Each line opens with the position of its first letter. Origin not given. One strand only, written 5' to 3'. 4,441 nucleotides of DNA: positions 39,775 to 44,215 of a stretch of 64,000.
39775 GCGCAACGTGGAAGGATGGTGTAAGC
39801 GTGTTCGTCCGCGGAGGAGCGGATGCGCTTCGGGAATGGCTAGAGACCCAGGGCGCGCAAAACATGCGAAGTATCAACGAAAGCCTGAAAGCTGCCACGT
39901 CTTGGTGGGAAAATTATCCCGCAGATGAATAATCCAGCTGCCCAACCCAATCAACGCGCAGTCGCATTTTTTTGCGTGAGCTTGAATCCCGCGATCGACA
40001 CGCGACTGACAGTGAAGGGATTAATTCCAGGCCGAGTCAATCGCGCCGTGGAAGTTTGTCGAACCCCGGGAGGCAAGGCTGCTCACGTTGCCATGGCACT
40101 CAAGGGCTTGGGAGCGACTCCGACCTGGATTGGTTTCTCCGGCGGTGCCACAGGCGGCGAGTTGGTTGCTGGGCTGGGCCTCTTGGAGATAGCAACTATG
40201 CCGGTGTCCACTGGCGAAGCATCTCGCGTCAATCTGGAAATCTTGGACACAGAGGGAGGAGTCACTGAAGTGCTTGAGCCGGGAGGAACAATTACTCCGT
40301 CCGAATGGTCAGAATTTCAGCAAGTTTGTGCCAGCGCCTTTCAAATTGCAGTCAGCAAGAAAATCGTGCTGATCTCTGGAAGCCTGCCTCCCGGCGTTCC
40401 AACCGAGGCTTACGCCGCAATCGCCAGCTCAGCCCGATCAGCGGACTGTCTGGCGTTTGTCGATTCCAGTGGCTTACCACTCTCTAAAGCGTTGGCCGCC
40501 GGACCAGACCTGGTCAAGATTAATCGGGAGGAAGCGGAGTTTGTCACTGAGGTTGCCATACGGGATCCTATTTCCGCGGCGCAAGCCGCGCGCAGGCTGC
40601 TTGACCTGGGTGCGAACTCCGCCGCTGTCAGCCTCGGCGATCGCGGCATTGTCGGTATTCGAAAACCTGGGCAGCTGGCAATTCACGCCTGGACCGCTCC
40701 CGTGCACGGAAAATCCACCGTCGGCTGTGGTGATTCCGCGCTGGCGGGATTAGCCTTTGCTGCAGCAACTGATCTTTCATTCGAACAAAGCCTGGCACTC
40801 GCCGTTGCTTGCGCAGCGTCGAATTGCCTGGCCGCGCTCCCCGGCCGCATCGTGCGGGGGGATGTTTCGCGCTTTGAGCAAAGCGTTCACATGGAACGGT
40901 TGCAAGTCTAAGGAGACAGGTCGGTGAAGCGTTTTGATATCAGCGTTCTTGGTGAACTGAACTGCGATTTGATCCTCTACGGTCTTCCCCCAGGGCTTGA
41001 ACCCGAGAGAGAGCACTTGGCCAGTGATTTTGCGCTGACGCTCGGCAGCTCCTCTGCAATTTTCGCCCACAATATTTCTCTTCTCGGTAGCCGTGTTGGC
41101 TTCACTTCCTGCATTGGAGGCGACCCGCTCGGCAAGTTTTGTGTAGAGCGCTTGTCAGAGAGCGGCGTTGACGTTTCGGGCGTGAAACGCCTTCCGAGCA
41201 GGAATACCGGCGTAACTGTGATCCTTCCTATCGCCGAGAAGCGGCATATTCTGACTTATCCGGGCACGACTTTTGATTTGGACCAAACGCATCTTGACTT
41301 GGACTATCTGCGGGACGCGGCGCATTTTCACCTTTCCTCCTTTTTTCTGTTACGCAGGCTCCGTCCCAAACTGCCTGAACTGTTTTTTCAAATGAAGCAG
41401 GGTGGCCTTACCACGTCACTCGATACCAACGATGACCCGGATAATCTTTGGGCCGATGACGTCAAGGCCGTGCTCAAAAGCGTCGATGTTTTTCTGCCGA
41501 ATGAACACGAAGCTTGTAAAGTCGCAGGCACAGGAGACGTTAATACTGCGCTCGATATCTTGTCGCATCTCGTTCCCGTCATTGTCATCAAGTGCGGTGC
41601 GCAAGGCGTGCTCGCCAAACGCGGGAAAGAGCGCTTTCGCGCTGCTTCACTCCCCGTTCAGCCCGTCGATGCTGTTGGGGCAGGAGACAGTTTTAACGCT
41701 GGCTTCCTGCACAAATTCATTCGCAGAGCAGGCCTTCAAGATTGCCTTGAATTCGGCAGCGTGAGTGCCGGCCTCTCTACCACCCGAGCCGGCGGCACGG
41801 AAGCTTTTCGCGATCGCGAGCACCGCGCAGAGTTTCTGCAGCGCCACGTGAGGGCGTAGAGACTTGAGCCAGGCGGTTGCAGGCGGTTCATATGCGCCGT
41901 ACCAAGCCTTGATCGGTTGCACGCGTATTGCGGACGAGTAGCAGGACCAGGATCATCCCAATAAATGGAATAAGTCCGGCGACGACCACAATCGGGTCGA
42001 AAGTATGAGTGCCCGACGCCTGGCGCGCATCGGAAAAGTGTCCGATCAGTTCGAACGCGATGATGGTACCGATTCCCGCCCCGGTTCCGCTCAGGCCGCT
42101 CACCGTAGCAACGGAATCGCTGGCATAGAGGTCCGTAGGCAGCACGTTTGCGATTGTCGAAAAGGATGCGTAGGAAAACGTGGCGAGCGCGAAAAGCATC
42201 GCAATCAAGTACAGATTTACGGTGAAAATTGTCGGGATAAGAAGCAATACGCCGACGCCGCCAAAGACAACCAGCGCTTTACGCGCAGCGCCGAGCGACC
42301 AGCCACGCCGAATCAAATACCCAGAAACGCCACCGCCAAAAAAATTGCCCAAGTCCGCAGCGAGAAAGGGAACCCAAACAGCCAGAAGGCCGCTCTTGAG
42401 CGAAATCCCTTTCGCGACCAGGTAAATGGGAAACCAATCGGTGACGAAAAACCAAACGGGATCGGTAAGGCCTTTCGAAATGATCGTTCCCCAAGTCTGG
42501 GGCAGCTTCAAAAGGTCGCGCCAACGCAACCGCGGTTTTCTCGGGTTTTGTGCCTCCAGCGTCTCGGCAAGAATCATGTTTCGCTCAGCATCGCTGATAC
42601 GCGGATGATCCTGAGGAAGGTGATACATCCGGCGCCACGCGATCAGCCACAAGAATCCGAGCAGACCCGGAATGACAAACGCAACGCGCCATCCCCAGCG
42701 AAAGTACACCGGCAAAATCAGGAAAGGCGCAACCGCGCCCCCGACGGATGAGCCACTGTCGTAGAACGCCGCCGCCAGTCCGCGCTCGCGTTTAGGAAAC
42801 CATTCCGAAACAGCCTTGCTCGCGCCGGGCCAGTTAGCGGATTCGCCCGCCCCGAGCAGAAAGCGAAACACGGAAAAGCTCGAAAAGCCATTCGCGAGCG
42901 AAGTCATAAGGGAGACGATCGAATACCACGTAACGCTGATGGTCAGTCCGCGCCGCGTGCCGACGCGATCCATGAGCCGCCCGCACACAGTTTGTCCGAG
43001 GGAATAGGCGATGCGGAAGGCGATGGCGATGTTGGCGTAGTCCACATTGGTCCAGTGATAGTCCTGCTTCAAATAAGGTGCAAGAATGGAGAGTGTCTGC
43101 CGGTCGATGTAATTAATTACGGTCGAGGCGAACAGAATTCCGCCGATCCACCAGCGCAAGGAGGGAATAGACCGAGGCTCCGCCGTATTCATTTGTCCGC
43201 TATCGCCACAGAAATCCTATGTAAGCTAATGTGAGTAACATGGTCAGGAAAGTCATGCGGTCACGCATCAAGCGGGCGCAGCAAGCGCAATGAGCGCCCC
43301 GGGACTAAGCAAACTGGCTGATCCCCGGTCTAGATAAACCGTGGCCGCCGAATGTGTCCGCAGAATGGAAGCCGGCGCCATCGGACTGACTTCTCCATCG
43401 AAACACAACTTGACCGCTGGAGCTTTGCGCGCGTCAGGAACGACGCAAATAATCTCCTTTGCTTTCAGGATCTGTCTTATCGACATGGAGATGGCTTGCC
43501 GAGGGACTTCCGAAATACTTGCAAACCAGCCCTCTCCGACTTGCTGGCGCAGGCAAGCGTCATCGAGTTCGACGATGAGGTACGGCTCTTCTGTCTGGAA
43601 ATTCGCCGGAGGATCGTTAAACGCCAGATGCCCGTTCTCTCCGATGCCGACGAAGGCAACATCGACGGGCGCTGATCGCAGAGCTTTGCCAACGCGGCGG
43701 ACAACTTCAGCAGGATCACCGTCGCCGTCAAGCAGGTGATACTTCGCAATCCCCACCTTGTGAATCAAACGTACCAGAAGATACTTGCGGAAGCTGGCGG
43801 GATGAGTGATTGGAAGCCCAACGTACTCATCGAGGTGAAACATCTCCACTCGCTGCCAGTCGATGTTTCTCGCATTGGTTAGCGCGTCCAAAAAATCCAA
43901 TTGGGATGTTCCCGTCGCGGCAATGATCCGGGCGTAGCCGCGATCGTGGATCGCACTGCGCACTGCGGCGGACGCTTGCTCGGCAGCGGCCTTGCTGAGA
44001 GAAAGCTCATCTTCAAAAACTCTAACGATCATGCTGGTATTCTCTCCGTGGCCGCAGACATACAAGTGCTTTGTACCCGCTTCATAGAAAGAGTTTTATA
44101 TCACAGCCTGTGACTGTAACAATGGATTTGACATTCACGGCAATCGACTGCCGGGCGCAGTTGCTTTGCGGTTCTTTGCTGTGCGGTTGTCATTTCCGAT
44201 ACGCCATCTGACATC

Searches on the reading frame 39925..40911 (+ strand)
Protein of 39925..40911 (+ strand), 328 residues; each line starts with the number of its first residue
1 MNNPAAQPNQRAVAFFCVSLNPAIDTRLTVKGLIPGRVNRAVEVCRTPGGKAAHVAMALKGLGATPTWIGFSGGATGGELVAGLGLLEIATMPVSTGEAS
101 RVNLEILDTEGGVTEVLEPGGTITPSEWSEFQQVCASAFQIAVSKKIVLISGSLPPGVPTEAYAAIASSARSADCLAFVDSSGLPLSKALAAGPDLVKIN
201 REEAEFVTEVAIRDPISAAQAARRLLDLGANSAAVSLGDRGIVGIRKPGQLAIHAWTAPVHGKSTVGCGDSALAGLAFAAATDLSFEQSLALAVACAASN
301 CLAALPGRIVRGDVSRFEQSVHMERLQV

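Call 11: search_protein_families(library=pfam, proteins=[window:39925-40911:+], max_evalue=0.00001)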
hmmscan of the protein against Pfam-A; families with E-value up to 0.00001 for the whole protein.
window:39925-40911:+ (328 aa): 1 family
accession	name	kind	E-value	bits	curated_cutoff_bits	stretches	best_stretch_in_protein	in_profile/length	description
PF00294.29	PfkB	-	6.8e-37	127.9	25.8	1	24-301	12-290/302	pfkB family carbohydrate kinase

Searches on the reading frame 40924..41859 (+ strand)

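Call 12: search_protein_families(library=pfam, proteins=[window:40924-41859:+], max_evalue=0.00001)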
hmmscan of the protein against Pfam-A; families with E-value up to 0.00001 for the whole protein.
window:40924-41859:+ (311 aa): 1 family
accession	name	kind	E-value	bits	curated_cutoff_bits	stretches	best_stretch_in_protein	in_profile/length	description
PF00294.29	PfkB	-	3.3e-49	168.3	25.8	1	5-293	3-297/302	pfkB family carbohydrate kinase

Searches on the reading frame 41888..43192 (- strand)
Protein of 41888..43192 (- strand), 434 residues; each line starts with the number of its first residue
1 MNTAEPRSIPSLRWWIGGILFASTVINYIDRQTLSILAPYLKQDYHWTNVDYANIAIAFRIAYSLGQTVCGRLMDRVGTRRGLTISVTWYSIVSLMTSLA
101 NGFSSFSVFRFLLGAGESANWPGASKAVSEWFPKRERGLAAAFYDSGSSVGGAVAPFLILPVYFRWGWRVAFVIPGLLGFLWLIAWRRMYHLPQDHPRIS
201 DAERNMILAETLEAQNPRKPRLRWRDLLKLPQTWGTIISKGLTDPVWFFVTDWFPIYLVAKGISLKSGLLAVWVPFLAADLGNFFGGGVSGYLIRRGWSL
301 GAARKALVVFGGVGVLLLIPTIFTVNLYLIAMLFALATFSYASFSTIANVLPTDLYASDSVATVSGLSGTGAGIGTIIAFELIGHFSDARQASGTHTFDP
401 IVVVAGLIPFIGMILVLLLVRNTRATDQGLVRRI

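Call 12: search_protein_families(library=pfam, proteins=[window:41888-43192:-], max_evalue=0.00001)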
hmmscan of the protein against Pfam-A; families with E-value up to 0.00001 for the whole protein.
window:41888-43192:- (434 aa): 2 families
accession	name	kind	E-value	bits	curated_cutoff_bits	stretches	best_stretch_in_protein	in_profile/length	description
PF07690.21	MFS_1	-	8.2e-54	183.3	33.4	1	20-379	1-346/347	Major Facilitator Superfamily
PF00083.30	Sugar_tr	-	1e-09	38.3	22.3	1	36-185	33-187/452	Sugar (and other) transporter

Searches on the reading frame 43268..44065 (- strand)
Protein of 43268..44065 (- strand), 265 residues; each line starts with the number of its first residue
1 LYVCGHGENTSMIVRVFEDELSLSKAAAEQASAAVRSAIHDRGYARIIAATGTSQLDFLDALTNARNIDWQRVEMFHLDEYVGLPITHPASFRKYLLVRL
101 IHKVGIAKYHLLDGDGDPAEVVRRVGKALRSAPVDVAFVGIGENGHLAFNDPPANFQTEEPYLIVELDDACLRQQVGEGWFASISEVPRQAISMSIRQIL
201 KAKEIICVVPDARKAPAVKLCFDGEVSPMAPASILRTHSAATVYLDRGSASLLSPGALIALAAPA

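Call 12: search_protein_families(library=pfam, proteins=[window:43268-44065:-], max_evalue=0.00001)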
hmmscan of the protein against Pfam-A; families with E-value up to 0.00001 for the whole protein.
window:43268-44065:- (265 aa): 1 family
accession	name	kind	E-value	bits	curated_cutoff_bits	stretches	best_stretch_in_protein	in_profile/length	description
PF01182.26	Glucosamine_iso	-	2.8e-20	73.6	27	1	19-242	2-223/225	Glucosamine-6-phosphate isomerases/6-phosphogluconolactonase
